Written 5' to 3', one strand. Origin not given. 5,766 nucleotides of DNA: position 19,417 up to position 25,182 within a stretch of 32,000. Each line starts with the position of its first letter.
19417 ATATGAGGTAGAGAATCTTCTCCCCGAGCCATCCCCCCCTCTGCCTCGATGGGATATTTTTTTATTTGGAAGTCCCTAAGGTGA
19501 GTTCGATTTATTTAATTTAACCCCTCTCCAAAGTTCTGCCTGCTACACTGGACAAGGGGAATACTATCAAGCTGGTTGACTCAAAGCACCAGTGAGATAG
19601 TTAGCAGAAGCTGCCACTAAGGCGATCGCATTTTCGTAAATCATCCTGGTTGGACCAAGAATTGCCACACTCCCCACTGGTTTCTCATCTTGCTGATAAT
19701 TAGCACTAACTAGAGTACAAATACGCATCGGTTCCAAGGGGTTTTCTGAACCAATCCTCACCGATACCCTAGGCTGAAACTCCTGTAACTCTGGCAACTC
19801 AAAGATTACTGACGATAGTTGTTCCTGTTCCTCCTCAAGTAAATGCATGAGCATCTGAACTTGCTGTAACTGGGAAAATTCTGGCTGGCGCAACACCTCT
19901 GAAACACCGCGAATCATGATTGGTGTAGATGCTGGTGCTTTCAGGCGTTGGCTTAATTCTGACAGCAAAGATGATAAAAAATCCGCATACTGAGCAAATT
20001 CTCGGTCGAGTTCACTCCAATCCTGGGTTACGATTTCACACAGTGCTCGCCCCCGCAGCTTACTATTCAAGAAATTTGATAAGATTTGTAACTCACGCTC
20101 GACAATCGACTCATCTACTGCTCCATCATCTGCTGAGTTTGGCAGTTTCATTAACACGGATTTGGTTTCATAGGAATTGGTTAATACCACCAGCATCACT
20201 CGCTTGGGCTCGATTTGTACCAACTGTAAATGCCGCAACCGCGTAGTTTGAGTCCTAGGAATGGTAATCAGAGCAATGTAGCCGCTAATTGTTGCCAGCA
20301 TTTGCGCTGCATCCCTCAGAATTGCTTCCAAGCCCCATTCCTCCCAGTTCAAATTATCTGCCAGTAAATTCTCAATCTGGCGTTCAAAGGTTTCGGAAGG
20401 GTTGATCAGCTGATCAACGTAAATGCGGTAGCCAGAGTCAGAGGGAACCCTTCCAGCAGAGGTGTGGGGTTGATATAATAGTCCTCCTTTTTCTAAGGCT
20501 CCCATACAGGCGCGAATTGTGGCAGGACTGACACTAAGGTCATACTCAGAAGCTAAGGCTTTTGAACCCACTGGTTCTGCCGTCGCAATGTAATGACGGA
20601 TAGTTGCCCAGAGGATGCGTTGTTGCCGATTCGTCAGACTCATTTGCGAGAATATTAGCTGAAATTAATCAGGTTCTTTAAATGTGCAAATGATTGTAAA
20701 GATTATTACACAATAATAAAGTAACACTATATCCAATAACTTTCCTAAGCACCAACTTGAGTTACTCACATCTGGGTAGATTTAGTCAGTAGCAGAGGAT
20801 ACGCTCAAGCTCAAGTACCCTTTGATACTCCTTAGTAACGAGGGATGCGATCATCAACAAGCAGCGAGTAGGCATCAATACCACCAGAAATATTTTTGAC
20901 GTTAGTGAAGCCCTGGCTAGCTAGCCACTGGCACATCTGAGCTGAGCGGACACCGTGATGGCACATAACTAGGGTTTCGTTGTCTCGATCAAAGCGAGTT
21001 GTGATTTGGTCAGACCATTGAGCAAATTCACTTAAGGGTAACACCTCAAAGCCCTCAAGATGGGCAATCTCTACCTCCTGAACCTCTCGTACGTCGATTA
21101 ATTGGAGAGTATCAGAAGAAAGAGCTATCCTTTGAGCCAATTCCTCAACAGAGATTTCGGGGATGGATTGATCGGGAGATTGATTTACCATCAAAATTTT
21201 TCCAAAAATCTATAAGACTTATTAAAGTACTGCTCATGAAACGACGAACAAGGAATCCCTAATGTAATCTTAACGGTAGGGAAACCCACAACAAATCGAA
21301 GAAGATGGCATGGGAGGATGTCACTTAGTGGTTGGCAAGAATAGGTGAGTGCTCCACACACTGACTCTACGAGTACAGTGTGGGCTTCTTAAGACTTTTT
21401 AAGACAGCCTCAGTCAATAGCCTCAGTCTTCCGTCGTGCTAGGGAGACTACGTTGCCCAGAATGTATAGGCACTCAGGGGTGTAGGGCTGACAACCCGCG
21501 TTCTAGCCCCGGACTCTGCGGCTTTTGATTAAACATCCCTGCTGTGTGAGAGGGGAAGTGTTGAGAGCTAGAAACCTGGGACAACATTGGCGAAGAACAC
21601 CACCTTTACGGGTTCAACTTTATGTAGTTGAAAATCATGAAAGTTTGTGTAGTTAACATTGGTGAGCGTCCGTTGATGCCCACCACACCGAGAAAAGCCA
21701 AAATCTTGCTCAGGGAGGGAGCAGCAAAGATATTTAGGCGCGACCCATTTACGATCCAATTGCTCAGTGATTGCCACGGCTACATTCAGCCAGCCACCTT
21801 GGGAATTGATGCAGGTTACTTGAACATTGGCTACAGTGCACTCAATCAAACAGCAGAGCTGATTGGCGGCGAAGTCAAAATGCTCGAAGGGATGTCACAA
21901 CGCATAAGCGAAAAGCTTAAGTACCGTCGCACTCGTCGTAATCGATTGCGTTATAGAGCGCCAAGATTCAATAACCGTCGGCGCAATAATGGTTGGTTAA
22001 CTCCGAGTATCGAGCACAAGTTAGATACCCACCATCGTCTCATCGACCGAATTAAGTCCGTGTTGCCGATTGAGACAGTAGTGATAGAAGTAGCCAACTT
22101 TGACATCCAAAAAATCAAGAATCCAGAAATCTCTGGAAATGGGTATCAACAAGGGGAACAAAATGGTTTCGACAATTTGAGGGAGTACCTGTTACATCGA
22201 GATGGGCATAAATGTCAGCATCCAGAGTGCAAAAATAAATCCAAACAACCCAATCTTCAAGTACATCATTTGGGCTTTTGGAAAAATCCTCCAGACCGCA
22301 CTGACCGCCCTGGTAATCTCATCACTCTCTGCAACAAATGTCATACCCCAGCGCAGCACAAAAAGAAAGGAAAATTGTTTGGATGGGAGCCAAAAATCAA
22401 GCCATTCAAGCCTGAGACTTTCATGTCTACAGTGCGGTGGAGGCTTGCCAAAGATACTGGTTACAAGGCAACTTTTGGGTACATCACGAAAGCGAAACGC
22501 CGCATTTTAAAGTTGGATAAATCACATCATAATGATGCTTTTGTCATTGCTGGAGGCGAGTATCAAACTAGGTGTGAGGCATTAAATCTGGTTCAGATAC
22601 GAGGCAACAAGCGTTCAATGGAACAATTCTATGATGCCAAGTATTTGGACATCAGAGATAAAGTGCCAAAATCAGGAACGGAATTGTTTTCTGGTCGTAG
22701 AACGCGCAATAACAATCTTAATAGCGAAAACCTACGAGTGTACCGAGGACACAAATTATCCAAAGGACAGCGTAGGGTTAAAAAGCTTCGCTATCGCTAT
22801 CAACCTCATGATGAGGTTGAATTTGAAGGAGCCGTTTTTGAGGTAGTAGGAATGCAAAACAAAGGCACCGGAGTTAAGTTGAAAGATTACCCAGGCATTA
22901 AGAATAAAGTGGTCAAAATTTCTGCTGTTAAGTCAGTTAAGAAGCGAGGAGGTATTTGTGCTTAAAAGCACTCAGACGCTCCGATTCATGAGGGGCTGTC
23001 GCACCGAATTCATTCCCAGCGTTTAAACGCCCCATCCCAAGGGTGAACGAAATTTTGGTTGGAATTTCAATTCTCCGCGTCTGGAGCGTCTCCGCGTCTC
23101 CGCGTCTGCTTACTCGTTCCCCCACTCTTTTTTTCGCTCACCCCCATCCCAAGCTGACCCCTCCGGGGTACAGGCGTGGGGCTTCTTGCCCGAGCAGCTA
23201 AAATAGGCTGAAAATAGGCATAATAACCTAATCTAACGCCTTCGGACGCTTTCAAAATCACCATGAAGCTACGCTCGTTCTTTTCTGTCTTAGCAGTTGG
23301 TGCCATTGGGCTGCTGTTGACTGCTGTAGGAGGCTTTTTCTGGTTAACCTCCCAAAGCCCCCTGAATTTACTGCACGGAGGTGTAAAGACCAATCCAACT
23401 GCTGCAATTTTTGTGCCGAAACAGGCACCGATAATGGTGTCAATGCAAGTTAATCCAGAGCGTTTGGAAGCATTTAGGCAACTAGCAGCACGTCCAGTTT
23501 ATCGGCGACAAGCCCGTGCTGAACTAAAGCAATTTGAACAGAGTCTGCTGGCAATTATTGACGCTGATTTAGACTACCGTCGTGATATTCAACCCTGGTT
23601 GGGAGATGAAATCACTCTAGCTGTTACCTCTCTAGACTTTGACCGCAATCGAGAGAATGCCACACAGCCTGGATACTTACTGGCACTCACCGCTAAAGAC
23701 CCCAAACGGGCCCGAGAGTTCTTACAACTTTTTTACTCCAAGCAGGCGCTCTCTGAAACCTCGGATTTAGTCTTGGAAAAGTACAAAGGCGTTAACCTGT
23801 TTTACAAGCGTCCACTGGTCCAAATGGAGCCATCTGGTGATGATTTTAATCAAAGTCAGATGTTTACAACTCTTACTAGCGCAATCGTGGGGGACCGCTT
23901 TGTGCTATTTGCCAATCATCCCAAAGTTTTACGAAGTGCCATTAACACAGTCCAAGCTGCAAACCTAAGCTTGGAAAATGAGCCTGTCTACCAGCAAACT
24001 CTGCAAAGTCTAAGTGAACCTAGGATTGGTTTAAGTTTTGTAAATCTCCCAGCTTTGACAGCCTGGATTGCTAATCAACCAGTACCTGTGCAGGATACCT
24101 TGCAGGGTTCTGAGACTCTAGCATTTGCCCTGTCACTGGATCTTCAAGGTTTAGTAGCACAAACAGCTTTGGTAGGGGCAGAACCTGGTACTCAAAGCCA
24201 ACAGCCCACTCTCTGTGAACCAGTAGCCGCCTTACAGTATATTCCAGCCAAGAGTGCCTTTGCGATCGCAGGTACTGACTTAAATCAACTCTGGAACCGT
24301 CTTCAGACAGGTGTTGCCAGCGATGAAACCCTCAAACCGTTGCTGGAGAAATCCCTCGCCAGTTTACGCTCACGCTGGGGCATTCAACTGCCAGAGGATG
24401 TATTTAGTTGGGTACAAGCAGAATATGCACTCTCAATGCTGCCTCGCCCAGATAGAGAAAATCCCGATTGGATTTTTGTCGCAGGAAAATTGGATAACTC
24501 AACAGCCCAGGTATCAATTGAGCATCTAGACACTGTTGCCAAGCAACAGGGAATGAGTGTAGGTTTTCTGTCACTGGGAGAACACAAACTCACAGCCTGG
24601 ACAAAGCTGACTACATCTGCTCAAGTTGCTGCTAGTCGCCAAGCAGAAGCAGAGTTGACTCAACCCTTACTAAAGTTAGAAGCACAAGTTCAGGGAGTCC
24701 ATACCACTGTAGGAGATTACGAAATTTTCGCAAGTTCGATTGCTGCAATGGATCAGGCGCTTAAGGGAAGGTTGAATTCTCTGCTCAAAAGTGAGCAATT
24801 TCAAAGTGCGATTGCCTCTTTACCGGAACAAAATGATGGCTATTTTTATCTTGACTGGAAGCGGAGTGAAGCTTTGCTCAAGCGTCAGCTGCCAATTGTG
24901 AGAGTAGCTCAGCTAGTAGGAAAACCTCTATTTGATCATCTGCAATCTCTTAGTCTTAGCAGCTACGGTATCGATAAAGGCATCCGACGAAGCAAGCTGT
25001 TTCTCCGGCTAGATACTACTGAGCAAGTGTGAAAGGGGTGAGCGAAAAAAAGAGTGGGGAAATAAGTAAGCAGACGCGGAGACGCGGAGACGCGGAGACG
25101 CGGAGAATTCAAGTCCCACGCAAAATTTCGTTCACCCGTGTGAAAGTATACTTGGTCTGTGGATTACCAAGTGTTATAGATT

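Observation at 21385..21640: Structured, ORF-free, GC-enriched region upstream of iscB: candidate omega RNA (HEARO) with an unknown guide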

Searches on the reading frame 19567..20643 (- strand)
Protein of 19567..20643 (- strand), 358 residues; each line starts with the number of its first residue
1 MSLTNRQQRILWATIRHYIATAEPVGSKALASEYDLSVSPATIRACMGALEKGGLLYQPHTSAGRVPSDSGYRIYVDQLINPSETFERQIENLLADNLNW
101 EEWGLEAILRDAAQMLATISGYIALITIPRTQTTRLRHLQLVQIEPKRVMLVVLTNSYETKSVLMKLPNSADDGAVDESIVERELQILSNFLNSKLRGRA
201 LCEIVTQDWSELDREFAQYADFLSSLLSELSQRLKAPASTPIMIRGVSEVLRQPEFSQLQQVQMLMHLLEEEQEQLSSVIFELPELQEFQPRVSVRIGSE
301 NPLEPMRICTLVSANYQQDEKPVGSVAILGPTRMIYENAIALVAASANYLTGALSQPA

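Call 5: search_protein_families(library=pfam, proteins=[window:19567-20643:-], max_evalue=0.01)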
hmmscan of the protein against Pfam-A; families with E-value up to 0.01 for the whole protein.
window:19567-20643:- (358 aa): 1 family
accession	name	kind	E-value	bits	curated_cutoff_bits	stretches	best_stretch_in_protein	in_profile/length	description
PF01628.27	HrcA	-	8.1e-59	199.6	22.2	1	106-340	1-215/215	HrcA protein C terminal domain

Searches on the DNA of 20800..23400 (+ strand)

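Call 4: search_rna_families(source=window, start=20800, end=23400, threshold=evalue, max_evalue=10, show_alignments=4)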
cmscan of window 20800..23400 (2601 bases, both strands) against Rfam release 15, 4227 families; matches with E-value up to 10: 3.
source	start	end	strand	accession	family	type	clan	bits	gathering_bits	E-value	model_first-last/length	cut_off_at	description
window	21360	21603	+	RF02033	HEARO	Gene;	-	77.5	83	2.9e-15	1-211/211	no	HNH endonuclease-associated RNA and ORF (HEARO) RNA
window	22362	22468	+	RF01964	RMST_3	Gene; lncRNA;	-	23.5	55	0.27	1-109/109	no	Rhabdomyosarcoma 2 associated transcript conserved region 3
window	22393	22426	+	RF02359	MS2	Cis-reg;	-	14.3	40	4.4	1-36/36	no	Bacteriophage MS2 operator hairpin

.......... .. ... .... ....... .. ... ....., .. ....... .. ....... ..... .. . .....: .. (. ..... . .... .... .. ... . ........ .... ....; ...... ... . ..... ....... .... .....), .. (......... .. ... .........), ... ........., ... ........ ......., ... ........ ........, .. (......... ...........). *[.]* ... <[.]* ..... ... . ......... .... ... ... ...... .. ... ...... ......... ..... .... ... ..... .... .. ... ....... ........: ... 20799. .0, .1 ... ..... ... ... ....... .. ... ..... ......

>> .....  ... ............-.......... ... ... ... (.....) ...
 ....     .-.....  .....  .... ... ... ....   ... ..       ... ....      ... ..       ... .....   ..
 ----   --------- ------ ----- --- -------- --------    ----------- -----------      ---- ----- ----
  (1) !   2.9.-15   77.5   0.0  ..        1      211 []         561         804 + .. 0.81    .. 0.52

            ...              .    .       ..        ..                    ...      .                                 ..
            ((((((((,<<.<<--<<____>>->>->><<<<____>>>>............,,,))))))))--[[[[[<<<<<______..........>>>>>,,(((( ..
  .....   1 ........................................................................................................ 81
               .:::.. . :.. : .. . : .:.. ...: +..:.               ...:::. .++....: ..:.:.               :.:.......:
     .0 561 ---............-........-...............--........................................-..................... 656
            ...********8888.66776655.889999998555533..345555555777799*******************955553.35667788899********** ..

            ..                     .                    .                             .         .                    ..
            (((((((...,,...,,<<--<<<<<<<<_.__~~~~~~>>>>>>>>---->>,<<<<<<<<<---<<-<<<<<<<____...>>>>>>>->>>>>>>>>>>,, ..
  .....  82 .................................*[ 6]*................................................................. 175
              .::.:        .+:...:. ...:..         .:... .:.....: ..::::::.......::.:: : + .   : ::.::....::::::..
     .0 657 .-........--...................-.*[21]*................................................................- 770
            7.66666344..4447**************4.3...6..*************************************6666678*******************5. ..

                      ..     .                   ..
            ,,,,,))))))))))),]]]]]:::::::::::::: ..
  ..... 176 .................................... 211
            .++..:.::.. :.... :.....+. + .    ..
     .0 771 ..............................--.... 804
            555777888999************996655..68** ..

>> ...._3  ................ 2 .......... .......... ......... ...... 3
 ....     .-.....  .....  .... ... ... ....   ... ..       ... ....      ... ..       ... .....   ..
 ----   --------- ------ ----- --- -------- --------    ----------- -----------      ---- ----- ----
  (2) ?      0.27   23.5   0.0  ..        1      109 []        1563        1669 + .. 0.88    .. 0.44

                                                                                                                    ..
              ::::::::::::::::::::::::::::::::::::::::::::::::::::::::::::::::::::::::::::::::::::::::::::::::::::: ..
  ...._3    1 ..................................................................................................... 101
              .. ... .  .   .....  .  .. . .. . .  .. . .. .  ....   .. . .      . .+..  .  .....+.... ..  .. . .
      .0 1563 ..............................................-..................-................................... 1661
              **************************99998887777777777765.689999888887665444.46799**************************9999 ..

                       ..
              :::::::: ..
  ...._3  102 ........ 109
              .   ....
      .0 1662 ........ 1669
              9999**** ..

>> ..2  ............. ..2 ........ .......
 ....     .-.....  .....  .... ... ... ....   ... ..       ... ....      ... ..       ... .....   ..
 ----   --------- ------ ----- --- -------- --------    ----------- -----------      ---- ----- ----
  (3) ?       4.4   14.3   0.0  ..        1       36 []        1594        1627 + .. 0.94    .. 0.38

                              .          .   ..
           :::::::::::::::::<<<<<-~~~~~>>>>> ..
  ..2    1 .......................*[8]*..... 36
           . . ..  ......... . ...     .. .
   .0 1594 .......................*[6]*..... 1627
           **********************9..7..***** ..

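Call 40: search_rna_families(sources=[L001, L002, L003, L004, L006, L007, L008, L009, L010, L011, L012, L013, L014, L016, L017, L018, L019, L021, L022, L026], threshold=gathering)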
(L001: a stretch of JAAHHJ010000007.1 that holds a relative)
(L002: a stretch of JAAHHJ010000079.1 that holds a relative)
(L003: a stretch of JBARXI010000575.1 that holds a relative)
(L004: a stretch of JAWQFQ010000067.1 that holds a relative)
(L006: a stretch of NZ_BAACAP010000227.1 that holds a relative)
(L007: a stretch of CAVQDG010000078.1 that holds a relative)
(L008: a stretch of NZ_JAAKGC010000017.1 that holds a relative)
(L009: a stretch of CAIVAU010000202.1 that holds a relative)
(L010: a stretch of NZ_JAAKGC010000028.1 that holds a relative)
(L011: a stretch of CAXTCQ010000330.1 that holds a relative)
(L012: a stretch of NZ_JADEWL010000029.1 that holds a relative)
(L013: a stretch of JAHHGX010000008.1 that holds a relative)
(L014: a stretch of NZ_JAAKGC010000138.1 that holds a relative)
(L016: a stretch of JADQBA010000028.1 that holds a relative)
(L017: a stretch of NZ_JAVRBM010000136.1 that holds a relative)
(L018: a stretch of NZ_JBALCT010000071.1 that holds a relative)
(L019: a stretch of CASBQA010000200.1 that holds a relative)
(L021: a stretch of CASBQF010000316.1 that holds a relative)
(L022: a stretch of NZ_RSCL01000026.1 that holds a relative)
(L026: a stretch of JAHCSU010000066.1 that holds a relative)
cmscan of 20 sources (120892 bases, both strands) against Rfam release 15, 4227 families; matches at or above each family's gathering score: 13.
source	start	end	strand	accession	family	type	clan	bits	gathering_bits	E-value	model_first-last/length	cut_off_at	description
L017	2217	2467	+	RF02033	HEARO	Gene;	-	98.1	83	1.2e-18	1-211/211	no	HNH endonuclease-associated RNA and ORF (HEARO) RNA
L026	2199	2454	+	RF02033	HEARO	Gene;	-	93.8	83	1.4e-17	1-211/211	no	HNH endonuclease-associated RNA and ORF (HEARO) RNA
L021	2205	2462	+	RF02033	HEARO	Gene;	-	90.6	83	8.5e-17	1-211/211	no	HNH endonuclease-associated RNA and ORF (HEARO) RNA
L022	2196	2457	+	RF02033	HEARO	Gene;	-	89.8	83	1.3e-16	1-211/211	no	HNH endonuclease-associated RNA and ORF (HEARO) RNA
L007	2196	2456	+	RF02033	HEARO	Gene;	-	89.3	83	1.8e-16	1-211/211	no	HNH endonuclease-associated RNA and ORF (HEARO) RNA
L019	2207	2464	+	RF02033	HEARO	Gene;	-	87.8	83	4e-16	1-211/211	no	HNH endonuclease-associated RNA and ORF (HEARO) RNA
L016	2210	2461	+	RF02033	HEARO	Gene;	-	87.4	83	5.1e-16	1-211/211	no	HNH endonuclease-associated RNA and ORF (HEARO) RNA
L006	2211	2464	+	RF02033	HEARO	Gene;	-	87.1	83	5.8e-16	1-211/211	no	HNH endonuclease-associated RNA and ORF (HEARO) RNA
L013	2199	2459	+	RF02033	HEARO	Gene;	-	86.8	83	7.3e-16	1-211/211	no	HNH endonuclease-associated RNA and ORF (HEARO) RNA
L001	2210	2468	+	RF02033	HEARO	Gene;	-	85.9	83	1.2e-15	1-211/211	no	HNH endonuclease-associated RNA and ORF (HEARO) RNA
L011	1503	1762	+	RF02033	HEARO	Gene;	-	85.8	83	1.2e-15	1-211/211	no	HNH endonuclease-associated RNA and ORF (HEARO) RNA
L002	1874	1949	-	RF02399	NsiR1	Gene; sRNA;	-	44.3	39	3.6e-05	1-60/60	no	Nitrogen stress-induced RNA 1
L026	4278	4368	+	RF01689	AdoCbl-II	Cis-reg; riboswitch;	CL00101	40.8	36.5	5.1e-06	1-81/81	no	AdoCbl-II (Cobalamin/B12) riboswitch aptamer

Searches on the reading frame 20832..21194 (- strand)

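Call 5: search_protein_families(library=pfam, proteins=[window:20832-21194:-], max_evalue=0.01)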
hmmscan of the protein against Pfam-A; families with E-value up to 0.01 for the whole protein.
window:20832-21194:- (120 aa): 1 family
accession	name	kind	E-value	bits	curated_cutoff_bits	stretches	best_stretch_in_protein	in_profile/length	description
PF00581.25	Rhodanese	-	9.8e-13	48.9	22.2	1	16-110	2-100/102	Rhodanese-like domain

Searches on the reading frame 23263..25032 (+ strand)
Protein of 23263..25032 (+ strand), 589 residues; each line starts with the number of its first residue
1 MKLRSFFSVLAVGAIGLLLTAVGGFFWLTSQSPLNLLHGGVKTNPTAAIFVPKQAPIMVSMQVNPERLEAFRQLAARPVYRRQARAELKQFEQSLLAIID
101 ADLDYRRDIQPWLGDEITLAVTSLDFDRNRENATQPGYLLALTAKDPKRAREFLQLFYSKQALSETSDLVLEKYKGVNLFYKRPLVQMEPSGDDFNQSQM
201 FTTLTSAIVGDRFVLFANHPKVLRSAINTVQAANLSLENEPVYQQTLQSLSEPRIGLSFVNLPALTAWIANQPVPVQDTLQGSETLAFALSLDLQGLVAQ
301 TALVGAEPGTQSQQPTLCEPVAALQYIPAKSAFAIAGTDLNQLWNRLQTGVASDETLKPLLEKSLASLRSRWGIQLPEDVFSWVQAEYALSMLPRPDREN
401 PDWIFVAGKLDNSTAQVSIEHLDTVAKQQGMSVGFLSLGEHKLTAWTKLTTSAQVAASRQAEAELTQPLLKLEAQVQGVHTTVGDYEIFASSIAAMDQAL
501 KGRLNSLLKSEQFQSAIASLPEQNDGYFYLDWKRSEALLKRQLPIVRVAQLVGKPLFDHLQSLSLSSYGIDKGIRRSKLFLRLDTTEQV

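Call 5: search_protein_families(library=pfam, proteins=[window:23263-25032:+], max_evalue=0.01)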
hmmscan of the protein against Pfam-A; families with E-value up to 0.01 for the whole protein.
window:23263-25032:+ (589 aa): 1 family
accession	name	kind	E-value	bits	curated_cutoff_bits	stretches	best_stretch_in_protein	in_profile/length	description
PF11832.13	DUF3352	-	1.3e-164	549.3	26.8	1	11-583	2-536/536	Protein of unknown function (DUF3352)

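Call 29: find_homologous_proteins(query=window:23263-25029:+, max_evalue=1e-50)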
Query window:23263-25029:+ (589 aa): 1310 proteins with E <= 1e-50 among 8000 candidates; the best 120 are listed.
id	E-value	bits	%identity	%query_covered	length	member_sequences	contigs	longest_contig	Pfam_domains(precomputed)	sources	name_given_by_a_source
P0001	0.0e+0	1289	100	100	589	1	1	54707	PF11832.14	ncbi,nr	ncbi:MAG: DUF3352 domain-containing protein [Symploca sp. SIO2E9]|nr:DUF3352 domain-containing prote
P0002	0.0e+0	1151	90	100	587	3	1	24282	PF11832.14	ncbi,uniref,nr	ncbi:MAG: DUF3352 domain-containing protein [Symploca sp. SIO1C4]|uniref:DUF3352 domain-containing p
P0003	3.7e-266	902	70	100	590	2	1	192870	PF11832.14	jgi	-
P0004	6.4e-261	885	69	99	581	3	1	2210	PF11832.14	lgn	-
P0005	5.7e-259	879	69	100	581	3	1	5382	PF11832.14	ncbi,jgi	jgi:hypothetical protein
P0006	5.7e-258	875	69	100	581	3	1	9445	PF11832.14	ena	-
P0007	6.4e-257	872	68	99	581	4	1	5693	PF11832.14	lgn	-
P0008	1.1e-256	871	68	99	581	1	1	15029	PF11832.14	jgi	jgi:uncharacterized protein YjiS (DUF1127 family)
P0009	1.2e-256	871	69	100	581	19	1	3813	PF11832.14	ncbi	-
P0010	1.2e-256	871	68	100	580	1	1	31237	PF11832.14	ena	-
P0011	1.3e-256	871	69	100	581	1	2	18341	PF11832.14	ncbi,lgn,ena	-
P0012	1.9e-256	870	69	100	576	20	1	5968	PF11832.14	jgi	-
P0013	2.5e-256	870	68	99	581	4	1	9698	PF11832.14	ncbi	-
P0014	4.4e-256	869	68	100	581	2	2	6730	PF11832.14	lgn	-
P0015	5.6e-256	869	68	100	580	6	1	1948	PF11832.14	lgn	-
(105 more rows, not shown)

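Call 30: find_encoding_contigs(protein=P0002, flank=4000, max_places=3)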
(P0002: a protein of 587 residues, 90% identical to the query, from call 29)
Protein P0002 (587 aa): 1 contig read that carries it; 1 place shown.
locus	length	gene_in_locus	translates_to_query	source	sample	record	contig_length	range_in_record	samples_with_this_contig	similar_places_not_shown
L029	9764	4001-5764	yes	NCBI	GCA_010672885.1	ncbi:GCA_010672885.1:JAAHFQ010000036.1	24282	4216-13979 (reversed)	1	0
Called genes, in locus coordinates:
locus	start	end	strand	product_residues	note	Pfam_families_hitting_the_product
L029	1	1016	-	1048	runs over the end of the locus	PF00027:cNMP_binding (weak), PF03412:Peptidase_C39, PF12385:Peptidase_C70 (weak), PF00664:ABC_membrane, PF00005:ABC_tran, PF02463:SMC_N (faint)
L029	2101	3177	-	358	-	PF01628:HrcA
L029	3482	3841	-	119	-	PF00581:Rhodanese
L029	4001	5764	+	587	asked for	PF11832:DUF3352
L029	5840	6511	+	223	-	PF00697:PRAI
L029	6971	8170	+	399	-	PF04101:Glyco_tran_28_C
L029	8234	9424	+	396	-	PF04101:Glyco_tran_28_C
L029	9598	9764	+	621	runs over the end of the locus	PF00664:ABC_membrane, PF00005:ABC_tran, PF02463:SMC_N (weak), PF13304:AAA_21 (faint)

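Call 31: find_encoding_contigs(protein=P0001, flank=4000, max_places=3)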
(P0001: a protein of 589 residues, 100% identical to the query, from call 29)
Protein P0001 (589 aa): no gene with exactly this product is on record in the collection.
